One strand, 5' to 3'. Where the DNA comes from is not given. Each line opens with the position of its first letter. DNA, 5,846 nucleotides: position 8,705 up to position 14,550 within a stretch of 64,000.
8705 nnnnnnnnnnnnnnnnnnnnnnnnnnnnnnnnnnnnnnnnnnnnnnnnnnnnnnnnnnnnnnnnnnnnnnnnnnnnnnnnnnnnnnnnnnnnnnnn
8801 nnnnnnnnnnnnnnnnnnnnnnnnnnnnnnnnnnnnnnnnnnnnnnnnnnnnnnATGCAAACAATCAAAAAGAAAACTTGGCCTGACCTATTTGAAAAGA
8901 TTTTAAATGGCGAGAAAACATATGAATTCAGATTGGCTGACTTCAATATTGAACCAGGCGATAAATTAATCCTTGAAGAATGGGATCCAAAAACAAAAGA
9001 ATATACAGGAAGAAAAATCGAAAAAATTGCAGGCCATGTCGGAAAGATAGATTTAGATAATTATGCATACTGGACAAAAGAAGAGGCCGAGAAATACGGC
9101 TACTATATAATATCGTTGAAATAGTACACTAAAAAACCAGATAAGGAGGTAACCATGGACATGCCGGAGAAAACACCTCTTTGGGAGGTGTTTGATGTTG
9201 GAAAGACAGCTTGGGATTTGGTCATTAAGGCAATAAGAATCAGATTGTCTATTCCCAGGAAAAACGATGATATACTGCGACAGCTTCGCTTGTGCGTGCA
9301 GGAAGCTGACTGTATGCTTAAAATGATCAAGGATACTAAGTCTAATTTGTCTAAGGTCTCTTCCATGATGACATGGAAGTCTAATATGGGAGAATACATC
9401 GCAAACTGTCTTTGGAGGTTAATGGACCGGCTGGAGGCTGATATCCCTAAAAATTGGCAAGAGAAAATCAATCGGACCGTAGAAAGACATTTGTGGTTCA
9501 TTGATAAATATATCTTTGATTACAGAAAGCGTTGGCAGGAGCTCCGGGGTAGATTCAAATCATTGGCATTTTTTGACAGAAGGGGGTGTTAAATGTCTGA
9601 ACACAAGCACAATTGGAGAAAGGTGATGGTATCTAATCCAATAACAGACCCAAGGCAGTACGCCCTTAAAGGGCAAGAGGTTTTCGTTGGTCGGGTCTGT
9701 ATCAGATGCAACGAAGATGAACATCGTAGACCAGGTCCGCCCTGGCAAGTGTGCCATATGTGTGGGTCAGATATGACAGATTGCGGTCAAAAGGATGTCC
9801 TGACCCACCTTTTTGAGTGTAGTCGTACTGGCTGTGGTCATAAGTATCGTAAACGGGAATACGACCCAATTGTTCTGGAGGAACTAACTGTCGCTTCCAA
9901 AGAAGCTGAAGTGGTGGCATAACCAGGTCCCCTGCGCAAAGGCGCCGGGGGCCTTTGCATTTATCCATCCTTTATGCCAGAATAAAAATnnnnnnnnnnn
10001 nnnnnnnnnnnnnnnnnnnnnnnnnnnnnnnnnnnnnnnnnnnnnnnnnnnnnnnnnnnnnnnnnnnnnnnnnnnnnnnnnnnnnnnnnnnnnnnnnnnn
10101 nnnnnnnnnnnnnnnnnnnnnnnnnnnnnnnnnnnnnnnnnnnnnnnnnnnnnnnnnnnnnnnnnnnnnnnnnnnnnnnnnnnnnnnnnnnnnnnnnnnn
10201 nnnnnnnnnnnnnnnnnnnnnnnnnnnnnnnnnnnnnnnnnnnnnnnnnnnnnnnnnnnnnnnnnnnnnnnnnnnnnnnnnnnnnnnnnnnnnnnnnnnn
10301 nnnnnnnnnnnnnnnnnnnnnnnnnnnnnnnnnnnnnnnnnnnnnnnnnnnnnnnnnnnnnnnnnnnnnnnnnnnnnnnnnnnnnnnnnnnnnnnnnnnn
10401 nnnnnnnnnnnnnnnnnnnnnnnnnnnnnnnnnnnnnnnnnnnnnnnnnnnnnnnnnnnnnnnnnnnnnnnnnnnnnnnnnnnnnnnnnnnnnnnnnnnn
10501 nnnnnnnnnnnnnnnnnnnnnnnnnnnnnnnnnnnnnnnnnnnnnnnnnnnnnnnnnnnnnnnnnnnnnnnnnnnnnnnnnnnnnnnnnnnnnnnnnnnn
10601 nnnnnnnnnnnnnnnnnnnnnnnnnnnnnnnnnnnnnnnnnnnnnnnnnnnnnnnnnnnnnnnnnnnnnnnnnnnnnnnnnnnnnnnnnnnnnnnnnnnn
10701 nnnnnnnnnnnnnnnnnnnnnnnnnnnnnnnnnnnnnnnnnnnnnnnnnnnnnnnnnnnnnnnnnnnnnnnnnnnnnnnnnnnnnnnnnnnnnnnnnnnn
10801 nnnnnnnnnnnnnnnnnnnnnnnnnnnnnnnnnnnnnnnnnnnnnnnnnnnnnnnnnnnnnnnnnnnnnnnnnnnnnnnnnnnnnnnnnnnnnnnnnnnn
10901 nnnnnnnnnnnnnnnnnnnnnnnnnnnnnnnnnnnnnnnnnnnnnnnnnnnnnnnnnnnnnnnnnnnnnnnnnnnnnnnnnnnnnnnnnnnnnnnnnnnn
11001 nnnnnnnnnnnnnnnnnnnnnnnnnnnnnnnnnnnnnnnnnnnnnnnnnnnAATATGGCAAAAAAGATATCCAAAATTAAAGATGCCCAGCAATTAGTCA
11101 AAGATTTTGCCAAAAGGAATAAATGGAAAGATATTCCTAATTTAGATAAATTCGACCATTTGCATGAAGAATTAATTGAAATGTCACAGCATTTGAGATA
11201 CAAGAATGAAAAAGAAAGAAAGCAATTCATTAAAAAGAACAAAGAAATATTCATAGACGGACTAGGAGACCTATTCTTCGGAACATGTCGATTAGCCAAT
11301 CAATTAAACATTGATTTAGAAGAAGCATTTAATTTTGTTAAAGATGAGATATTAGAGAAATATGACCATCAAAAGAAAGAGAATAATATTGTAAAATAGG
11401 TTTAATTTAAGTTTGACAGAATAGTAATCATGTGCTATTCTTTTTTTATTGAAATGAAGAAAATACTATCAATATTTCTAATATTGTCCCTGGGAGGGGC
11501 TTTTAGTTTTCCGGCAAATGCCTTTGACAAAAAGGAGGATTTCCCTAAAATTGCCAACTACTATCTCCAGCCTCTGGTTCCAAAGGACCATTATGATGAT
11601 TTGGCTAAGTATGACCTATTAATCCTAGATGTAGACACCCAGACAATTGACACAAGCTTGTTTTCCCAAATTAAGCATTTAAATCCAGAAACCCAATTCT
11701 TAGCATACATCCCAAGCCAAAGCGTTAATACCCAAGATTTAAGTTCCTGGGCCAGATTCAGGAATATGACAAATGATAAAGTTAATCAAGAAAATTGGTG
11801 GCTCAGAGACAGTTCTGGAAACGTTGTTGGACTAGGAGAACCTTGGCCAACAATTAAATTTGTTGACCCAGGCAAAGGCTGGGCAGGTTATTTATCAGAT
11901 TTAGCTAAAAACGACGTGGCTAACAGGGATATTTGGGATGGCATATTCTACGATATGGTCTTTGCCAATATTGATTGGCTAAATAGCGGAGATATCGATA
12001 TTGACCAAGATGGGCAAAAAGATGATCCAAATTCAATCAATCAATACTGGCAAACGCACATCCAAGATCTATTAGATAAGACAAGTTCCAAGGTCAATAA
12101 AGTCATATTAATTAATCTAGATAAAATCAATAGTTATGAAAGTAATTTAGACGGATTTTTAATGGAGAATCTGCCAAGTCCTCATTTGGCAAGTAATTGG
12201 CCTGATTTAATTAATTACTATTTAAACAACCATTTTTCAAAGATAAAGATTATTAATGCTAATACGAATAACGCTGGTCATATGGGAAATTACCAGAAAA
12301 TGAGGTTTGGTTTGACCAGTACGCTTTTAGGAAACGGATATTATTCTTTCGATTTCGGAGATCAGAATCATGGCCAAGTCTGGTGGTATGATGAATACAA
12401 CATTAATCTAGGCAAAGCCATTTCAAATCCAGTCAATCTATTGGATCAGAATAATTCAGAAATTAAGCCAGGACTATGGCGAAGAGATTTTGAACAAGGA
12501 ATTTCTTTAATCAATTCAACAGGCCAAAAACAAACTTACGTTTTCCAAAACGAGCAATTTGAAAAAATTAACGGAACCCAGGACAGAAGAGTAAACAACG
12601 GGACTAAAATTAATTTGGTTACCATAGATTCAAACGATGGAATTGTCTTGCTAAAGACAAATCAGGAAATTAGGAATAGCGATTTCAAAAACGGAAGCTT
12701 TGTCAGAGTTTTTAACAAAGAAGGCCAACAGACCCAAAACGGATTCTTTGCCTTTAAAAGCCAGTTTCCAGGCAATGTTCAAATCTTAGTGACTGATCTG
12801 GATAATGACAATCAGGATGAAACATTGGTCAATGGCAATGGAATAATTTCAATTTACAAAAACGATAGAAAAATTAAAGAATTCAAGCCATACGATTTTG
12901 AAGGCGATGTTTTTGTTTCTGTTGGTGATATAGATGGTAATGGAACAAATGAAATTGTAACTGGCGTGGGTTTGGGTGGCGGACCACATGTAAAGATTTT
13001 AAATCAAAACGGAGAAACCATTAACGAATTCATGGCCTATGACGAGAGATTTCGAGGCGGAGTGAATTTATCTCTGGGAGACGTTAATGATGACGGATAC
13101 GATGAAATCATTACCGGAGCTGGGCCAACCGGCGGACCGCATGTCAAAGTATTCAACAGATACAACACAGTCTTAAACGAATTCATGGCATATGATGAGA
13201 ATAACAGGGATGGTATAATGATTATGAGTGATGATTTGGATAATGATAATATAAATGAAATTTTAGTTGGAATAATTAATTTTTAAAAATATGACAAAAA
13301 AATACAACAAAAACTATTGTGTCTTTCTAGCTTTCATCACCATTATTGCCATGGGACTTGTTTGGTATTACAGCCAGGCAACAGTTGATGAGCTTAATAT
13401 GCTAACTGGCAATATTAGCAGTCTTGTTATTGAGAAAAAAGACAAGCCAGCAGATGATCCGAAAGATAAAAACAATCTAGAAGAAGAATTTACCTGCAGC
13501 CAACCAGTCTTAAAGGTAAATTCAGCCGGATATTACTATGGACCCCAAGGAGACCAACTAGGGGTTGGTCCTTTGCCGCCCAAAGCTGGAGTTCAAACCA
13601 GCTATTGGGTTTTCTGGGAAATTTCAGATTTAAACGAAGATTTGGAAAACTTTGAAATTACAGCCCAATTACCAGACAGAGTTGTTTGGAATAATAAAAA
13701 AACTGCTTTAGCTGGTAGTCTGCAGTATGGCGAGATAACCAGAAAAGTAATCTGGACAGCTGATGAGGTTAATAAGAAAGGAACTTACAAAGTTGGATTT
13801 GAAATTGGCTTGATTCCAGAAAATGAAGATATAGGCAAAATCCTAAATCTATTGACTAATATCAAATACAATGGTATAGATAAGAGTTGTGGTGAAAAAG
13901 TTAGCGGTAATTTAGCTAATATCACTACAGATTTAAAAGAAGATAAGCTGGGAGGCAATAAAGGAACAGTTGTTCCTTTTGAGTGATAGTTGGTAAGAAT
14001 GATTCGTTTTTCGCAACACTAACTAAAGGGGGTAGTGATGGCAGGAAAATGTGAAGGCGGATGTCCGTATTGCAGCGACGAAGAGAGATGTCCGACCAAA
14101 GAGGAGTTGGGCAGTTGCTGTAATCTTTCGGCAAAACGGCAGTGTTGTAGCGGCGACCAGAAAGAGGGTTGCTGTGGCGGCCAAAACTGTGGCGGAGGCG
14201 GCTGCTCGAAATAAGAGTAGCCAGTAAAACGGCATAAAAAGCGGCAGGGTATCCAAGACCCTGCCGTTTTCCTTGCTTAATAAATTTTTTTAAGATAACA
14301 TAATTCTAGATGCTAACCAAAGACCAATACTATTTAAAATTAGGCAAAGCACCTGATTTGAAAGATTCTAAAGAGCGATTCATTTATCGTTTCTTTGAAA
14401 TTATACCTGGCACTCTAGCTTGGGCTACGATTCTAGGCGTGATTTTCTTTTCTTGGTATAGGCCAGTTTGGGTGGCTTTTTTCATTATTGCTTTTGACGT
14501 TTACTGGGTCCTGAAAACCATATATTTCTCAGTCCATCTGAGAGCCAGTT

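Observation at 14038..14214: Unannotated 58-aa peptide with 13 cysteines between a secreted protein operon and a GT2 gene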

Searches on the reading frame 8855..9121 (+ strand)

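Call 34: search_protein_families(library=pfam, proteins=[window:8855-9121:+], max_evalue=0.01)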
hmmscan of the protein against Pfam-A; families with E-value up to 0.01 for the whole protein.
window:8855-9121:+ (89 aa): 2 families
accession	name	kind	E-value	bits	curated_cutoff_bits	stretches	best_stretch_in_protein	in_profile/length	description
PF12961.13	DUF3850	-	7.9e-14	52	22.9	1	3-61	1-59/77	Domain of unknown function (DUF3850)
PF04266.20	ASCH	-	4.5e-05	24.5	21.2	1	10-61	5-56/103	ASCH domain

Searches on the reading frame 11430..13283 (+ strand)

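Call 34: search_protein_families(library=pfam, proteins=[window:11430-13283:+], max_evalue=0.01)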
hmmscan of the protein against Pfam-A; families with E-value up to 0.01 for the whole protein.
window:11430-13283:+ (618 aa): 3 families
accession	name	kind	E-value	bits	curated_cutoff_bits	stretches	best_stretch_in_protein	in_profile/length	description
PF14885.12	GHL15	-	2.7e-24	87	27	1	82-357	1-270/271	Hypothetical glycosyl hydrolase family 15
PF01839.29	FG-GAP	-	0.00071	19.9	22.1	1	544-565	2-23/37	FG-GAP repeat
PF13517.12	FG-GAP_3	-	0.004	18.2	26.9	1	456-510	1-60/61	FG-GAP-like repeat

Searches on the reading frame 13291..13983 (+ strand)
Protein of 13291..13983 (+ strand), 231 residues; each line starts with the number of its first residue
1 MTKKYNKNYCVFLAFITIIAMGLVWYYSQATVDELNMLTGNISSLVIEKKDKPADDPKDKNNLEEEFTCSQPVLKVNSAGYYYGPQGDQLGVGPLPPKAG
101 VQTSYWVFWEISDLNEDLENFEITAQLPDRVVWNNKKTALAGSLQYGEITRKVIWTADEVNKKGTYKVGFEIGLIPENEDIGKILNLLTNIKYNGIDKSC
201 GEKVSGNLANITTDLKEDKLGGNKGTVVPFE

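Call 34: search_protein_families(library=pfam, proteins=[window:13291-13983:+], max_evalue=0.01)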
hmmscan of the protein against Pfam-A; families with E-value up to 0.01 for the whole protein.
window:13291-13983:+ (231 aa): 0 families

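Call 36: find_encoding_contigs(protein=window:13291-13983:+, flank=3000, max_places=10)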
Protein window:13291-13983:+ (231 aa): 5 contigs read that carry it; 3 places shown.
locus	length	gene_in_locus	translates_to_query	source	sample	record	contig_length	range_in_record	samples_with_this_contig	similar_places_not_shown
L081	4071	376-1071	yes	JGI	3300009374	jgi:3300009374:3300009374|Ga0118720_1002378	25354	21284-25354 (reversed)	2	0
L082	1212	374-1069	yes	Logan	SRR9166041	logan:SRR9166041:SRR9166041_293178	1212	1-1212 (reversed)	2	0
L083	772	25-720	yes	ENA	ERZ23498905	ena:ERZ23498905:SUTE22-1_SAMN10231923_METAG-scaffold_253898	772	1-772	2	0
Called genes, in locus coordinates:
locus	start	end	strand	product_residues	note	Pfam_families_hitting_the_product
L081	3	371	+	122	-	?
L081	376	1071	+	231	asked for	-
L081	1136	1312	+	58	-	-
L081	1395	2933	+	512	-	-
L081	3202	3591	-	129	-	PF01258:zf-dskA_traR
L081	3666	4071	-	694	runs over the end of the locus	PF17191:RecG_wedge, PF01336:tRNA_anti-codon (weak), PF04851:ResIII, PF00270:DEAD, PF22590:Cas3-like_C_2 (faint), PF00271:Helicase_C, PF19833:RecG_dom3_C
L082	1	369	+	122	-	?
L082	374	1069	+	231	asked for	-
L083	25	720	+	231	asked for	-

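Call 58: search_protein_families(library=ncbifam, proteins=[window:13291-13983:+], max_evalue=0.001)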
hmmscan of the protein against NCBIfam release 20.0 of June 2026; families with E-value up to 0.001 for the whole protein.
window:13291-13983:+ (231 aa): 0 families

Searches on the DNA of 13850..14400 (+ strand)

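Call 6: search_rna_families(source=window, start=13850, end=14400, threshold=evalue, max_evalue=10)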
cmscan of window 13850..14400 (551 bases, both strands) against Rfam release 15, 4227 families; matches with E-value up to 10: 7.
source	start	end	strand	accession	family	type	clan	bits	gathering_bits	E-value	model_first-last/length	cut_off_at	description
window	14237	14343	-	RF04184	BTnc060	Gene; sRNA;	-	20.7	228.9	0.69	1-213/213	no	Bacteroides sRNA BTnc060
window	13954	13982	-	RF00854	mir-5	Gene; miRNA;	-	16.3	75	3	1-70/70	no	mir-5 microRNA precursor family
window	14232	14276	-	RF04255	MIR8001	Gene; miRNA;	-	16.1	90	3.8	11-55/67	no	MIR8001 microRNA precursor family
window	14226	14329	+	RF02629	RmaA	Gene; sRNA;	-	15.7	57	5.5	1-113/113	no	Regulator of motility and amylovoran A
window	14232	14276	+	RF04255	MIR8001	Gene; miRNA;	-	15.5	90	5.7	11-55/67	no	MIR8001 microRNA precursor family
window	14085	14145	+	RF02186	ST7-OT3_4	Gene; lncRNA;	-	13.2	80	1.2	1-73/73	no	ST7 overlapping transcript 3 conserved region 4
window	14151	14240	-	RF02042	HOTTIP_3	Gene; lncRNA;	-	9.1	50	0.73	1-353/353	no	HOXA transcript at the distal tip, conserved region 3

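Call 31: search_dna_similar(query=window:13985-14310:+, collection=phages, mode=distant, max_evalue=1)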
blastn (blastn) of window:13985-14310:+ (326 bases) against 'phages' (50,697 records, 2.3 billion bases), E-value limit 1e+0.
No match.

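Call 66: search_dna_similar(query=window:13985-14310:+, collection=plasmids, mode=distant, max_evalue=1)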
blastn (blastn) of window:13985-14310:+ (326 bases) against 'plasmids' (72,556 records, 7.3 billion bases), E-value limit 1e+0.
Records with a match: 5; places in all: 5; records where one place covers at least 80% of the query: 0.
Best place of each record, by identity: 95-99% 1; 80-90% 4.
By first word of the organism name: Methanosphaera 2; Cupriavidus 2; Enterococcus 1.
By predicted mobility (MOB-suite, as given by PLSDB): non-mobilizable 2; mobilizable 2; conjugative 1.
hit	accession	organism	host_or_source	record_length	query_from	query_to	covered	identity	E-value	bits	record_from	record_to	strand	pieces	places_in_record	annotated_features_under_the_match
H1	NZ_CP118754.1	Methanosphaera sp. ISO3-F5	-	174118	284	321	12%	84.2%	3e-1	43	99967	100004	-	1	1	ImmA/IrrE family metallo-endopeptidase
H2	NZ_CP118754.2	Methanosphaera sp. ISO3-F5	Ovis aries,Ovine rumen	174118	284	321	12%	84.2%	3e-1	43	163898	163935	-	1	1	ImmA/IrrE family metallo-endopeptidase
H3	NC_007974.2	Cupriavidus metallidurans CH34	-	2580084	213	247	11%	85.7%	1e+0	42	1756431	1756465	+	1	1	none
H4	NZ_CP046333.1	Cupriavidus metallidurans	sedimentation pond in a zinc factory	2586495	213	247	11%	85.7%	1e+0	42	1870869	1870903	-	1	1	none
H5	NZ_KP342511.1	Enterococcus faecium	-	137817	128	152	8%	96.0%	1e+0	42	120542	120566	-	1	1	hypothetical protein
